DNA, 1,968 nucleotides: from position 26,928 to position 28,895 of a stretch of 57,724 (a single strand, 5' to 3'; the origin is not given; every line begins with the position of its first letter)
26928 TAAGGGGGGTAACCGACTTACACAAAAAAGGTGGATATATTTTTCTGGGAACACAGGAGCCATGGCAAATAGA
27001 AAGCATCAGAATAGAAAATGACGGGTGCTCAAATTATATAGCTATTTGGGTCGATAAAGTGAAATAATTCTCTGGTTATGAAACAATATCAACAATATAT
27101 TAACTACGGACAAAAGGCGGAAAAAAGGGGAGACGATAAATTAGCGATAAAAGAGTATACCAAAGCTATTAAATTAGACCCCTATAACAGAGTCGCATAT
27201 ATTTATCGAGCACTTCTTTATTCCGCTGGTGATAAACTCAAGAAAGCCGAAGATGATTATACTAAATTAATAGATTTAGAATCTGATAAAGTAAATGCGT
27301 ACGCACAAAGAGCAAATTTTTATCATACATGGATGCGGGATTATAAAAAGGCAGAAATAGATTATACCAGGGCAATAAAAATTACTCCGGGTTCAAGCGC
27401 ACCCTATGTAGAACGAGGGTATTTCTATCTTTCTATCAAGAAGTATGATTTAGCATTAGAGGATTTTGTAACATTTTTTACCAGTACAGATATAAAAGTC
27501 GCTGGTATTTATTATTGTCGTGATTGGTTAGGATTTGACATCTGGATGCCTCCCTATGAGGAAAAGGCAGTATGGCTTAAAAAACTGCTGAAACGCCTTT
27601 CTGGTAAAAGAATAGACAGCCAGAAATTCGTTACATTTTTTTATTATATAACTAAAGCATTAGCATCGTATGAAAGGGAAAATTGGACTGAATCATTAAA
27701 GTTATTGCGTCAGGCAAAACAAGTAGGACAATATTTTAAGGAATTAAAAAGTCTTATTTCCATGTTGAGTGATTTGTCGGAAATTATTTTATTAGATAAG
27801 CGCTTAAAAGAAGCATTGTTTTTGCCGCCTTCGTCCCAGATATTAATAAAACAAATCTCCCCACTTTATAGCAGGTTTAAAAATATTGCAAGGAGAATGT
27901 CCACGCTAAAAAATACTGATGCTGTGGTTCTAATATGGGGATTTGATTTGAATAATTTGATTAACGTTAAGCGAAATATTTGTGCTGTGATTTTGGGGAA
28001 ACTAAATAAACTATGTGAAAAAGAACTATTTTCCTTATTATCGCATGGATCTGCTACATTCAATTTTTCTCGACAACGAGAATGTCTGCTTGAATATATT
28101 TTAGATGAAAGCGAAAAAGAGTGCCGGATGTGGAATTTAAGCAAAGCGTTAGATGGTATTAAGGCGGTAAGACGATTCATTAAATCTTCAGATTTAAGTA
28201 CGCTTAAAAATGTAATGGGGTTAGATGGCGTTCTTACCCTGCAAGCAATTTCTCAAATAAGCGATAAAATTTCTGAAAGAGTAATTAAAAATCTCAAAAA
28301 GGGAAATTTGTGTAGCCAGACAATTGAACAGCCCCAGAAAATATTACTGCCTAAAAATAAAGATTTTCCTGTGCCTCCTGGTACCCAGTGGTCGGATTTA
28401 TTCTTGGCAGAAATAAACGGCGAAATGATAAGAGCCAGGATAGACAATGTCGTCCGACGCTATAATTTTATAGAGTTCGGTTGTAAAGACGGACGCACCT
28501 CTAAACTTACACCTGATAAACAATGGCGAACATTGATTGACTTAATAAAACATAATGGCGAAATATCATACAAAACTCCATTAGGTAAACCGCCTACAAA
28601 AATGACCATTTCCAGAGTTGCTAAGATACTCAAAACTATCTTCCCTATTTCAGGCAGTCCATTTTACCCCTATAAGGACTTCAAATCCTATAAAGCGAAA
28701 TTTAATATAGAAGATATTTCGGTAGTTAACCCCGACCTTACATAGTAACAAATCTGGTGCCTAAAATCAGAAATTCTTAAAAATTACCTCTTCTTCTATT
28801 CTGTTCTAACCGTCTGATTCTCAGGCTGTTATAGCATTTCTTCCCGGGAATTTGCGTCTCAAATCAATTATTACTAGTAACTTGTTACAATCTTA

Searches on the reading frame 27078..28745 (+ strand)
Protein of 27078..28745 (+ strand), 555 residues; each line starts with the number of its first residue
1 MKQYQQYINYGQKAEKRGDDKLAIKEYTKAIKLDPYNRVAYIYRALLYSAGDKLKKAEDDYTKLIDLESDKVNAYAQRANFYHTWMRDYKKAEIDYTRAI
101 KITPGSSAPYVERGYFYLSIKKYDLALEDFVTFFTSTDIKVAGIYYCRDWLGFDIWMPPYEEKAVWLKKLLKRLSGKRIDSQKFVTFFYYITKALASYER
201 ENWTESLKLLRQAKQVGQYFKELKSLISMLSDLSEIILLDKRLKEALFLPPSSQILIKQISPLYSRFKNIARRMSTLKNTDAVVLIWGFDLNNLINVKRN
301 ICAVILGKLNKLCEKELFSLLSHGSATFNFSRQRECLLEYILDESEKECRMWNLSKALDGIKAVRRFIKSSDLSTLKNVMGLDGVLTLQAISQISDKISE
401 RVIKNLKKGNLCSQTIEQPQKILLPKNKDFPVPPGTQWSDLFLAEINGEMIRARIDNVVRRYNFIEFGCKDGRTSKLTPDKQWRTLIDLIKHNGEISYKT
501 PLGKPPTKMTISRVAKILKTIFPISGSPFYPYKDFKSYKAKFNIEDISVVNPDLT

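Call 40: search_protein_families(library=pfam, proteins=[window:27078-28745:+], max_evalue=0.00001)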
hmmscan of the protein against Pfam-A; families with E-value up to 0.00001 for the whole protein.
window:27078-28745:+ (555 aa): 4 families
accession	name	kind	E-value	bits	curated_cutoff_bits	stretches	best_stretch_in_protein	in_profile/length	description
PF07719.23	TPR_2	-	2.4e-13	49.5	27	0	7-37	4-34/34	Tetratricopeptide repeat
PF13431.12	TPR_17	-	4e-10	39.6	24.4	0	96-127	2-33/34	Tetratricopeptide repeat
PF00515.34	TPR_1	-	1e-09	38.3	27.8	0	40-69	3-32/34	Tetratricopeptide repeat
PF13181.12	TPR_8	-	6.3e-07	29.5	25.7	0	7-36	4-33/34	Tetratricopeptide repeat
